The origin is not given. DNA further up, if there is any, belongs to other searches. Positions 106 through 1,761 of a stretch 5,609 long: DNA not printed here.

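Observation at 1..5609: Arn-like / Gtr-like lipid-carrier amino-sugar glycosylation module lacking the canonical flippase and formyl-protection enzymes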

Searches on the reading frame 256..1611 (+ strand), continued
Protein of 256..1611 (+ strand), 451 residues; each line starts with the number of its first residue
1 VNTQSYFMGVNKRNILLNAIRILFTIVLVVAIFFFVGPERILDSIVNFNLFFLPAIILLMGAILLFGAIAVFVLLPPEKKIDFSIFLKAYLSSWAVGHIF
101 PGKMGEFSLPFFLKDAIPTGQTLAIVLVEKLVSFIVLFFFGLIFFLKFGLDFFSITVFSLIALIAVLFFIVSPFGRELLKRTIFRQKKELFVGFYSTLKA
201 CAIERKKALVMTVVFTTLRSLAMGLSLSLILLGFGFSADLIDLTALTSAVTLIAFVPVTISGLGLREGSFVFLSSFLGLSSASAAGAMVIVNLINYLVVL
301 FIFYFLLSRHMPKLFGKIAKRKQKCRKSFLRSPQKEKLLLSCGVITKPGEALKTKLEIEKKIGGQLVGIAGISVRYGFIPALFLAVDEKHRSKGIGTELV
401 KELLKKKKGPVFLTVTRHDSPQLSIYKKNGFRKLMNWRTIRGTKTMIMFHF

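Call 30: find_encoding_contigs(protein=P0019, flank=10000, max_places=2)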
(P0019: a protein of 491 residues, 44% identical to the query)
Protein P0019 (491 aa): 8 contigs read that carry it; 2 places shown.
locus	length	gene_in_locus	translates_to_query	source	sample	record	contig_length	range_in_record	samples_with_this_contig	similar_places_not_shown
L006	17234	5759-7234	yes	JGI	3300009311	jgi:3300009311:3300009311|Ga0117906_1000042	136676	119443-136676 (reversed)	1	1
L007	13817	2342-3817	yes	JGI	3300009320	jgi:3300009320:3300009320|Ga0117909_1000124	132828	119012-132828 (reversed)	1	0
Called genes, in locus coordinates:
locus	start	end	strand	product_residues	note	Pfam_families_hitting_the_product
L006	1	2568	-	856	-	?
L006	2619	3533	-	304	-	PF03706:LPG_synthase_TM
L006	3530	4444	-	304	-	PF00551:Formyl_trans_N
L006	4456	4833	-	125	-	PF00583:Acetyltransf_1, PF13302:Acetyltransf_3 (faint), PF13673:Acetyltransf_10 (weak), PF13508:Acetyltransf_7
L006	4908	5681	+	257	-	PF13489:Methyltransf_23 (weak), PF08241:Methyltransf_11, PF13649:Methyltransf_25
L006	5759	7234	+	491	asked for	-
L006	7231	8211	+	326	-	PF00535:Glycos_transf_2, PF10111:Glyco_tranf_2_2 (faint), PF13641:Glyco_tranf_2_3, PF02709:Glyco_transf_7C (faint), PF13632:Glyco_trans_2_3, PF13506:Glyco_transf_21 (weak)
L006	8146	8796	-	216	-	PF00483:NTP_transferase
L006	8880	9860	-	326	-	PF18024:HTH_50 (faint), PF14528:LAGLIDADG_3 (faint)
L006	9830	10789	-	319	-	PF01073:3Beta_HSD, PF01370:Epimerase, PF02719:Polysacc_synt_2, PF04321:RmlD_sub_bind, PF07993:NAD_binding_4, PF13460:NAD_binding_10, PF16363:GDP_Man_Dehyd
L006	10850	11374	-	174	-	PF08241:Methyltransf_11 (weak)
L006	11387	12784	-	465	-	PF02310:B12-binding, PF04055:Radical_SAM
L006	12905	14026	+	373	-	PF13439:Glyco_transf_4, PF13579:Glyco_trans_4_4 (weak), PF20706:GT4-conflict, PF00534:Glycos_transf_1, PF13692:Glyco_trans_1_4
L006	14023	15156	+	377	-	PF13439:Glyco_transf_4 (weak), PF13579:Glyco_trans_4_4, PF13692:Glyco_trans_1_4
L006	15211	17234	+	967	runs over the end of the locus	PF01943:Polysacc_synt, PF13440:Polysacc_synt_3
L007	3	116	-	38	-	?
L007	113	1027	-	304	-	PF00551:Formyl_trans_N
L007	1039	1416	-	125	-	PF00583:Acetyltransf_1, PF13673:Acetyltransf_10 (weak), PF13508:Acetyltransf_7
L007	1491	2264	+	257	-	PF13489:Methyltransf_23 (weak), PF08241:Methyltransf_11, PF13649:Methyltransf_25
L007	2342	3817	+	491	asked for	-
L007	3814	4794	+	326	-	PF00535:Glycos_transf_2, PF10111:Glyco_tranf_2_2 (faint), PF13641:Glyco_tranf_2_3, PF02709:Glyco_transf_7C (faint), PF13632:Glyco_trans_2_3, PF13506:Glyco_transf_21 (weak)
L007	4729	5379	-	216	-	PF00483:NTP_transferase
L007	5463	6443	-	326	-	PF18024:HTH_50 (faint), PF14528:LAGLIDADG_3 (faint)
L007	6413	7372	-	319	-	PF01073:3Beta_HSD, PF01370:Epimerase, PF02719:Polysacc_synt_2, PF04321:RmlD_sub_bind, PF07993:NAD_binding_4, PF13460:NAD_binding_10, PF16363:GDP_Man_Dehyd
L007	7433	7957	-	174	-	PF08241:Methyltransf_11 (weak)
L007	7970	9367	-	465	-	PF02310:B12-binding, PF04055:Radical_SAM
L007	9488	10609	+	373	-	PF13439:Glyco_transf_4, PF13579:Glyco_trans_4_4 (weak), PF20706:GT4-conflict, PF00534:Glycos_transf_1, PF13692:Glyco_trans_1_4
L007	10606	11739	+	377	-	PF13439:Glyco_transf_4 (weak), PF13579:Glyco_trans_4_4, PF13692:Glyco_trans_1_4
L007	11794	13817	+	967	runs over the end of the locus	PF01943:Polysacc_synt, PF13440:Polysacc_synt_3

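Call 31: predict_structure(alignment_id=A1)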
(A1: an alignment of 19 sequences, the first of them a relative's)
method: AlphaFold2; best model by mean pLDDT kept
length: 498 residues; sequences in the alignment: 19
mean_pLDDT: 87.9   pTM: 0.88
mean pLDDT of the five models: 87.9, 87.4, 87.1, 85.5, 84.5
residues with pLDDT >= 90: 290; 70-90: 164; 50-70: 40; < 50: 4
segments of 3 or more residues with pLDDT < 50: 1-3
pLDDT, mean of each block of 10 residues (from residue 1): 71 94 87 87 90 91 88 83 90 91 96 95 86 72 95 96 97 91 95 94 96 93 86 77 81 84 74 88 94 82 57 77 94 93 94 91 85 92 96 92 93 93 92 94 71 67 92 96 93 86
secondary structure, 60 per line:
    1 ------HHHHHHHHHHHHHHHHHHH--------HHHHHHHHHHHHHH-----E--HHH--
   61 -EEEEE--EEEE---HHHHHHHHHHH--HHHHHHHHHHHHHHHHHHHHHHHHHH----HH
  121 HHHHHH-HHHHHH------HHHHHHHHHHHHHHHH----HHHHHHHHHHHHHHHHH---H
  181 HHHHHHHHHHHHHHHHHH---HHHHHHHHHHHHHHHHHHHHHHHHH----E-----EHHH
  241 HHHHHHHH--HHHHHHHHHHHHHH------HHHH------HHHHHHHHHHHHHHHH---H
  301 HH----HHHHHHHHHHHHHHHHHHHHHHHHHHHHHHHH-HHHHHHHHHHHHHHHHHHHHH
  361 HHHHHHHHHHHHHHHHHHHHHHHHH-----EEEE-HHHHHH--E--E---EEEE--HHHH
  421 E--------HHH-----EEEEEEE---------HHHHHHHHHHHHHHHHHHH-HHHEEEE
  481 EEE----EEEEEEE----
elements in order: H7-25 H34-47 E62-66 E69-72 H76-86 H89-114 H119-126 H128-133 H140-155 H160-176 H180-198 H202-226 H238-248 H251-264 H271-274 H281-296 H307-338 H340-385 E391-394 H396-401 E411-414 H417-420 E438-444 H454-472 E477-483 E488-494

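Call 36: fold_search(model_id=the predicted structure, library=pdb)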
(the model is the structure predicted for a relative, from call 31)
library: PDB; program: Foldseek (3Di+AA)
matches with E <= 10: 236; with E <= 0.001: 15
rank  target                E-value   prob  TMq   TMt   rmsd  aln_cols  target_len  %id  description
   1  9s6s_A                1.3e-06  1.00  0.51  0.48  10.0       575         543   13  Ternary cryo-EM structure of human ALG9 with Dol25-PP-GlcNAc2Man6, Dol25-P-Man and Fab (released 2026-03-18)
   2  9n9j_I                3.3e-06  1.00  0.55  0.42   9.8       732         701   11  Structure of a GRP94 folding intermediate engaged with a CCDC134- and FKBP11-bound secretory translocon (released 2025-11-19)
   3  6s7o_A                3.3e-06  1.00  0.56  0.45   9.8       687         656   11  Cryo-EM structure of human oligosaccharyltransferase complex OST-A (released 2019-12-18)
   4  9s6u_A                4.4e-06  1.00  0.51  0.47   9.9       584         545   12  Ternary cryo-EM structure of human ALG9 with Dol25-PP-GlcNAc2Man8, Dol25-P-Man and Fab (released 2026-03-18)
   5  7oci_F                6.3e-06  1.00  0.60  0.49  10.5       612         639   12  Cryo-EM structure of yeast Ost6p containing oligosaccharyltransferase complex (released 2022-02-16)
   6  8b6l_I                6.9e-06  1.00  0.55  0.43  12.0       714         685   11  Subtomogram average of the human Sec61-TRAP-OSTA-translocon (released 2022-12-07)
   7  8agb_A                1.2e-05  1.00  0.56  0.45  11.7       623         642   14  Structure of yeast oligosaccharylransferase complex with lipid-linked oligosaccharide bound (released 2022-12-07)
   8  8age_A                2.0e-05  1.00  0.60  0.48  10.4       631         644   12  Structure of yeast oligosaccharylransferase complex with acceptor peptide bound (released 2022-12-07)
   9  8agc_A                6.2e-05  1.00  0.54  0.41  13.3       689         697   12  Structure of yeast oligosaccharylransferase complex with lipid-linked oligosaccharide and non-acceptor peptide bound (released 2022-12-07)
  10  6ftg_5                9.8e-05  1.00  0.53  0.43  14.0       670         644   12  Subtomogram average of OST-containing ribosome-translocon complexes from canine rough microsomal membranes (released 2018-03-21)
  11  6gxc_A                2.8e-04  1.00  0.50  0.38   7.9       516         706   13  Bacterial oligosaccharyltransferase PglB in complex with an inhibitory peptide and a reactive lipid-linked oligosaccha (released 2018-11-14)
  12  6s7t_A                2.8e-04  1.00  0.50  0.38   9.7       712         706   13  Cryo-EM structure of human oligosaccharyltransferase complex OST-B (released 2019-12-18)
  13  6c26_A                4.8e-04  1.00  0.57  0.46   9.1       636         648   12  The Cryo-EM structure of a eukaryotic oligosaccharyl transferase complex (released 2018-01-31)
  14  5ogl_A                5.3e-04  1.00  0.49  0.37   8.0       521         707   13  Structure of bacterial oligosaccharyltransferase PglB in complex with an acceptor peptide and an lipid-linked oligosac (released 2017-10-25)
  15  8if8_C                1.0e-03  1.00  0.45  0.39   9.2       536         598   15  Arabinosyltransferase AftA (released 2023-05-31)
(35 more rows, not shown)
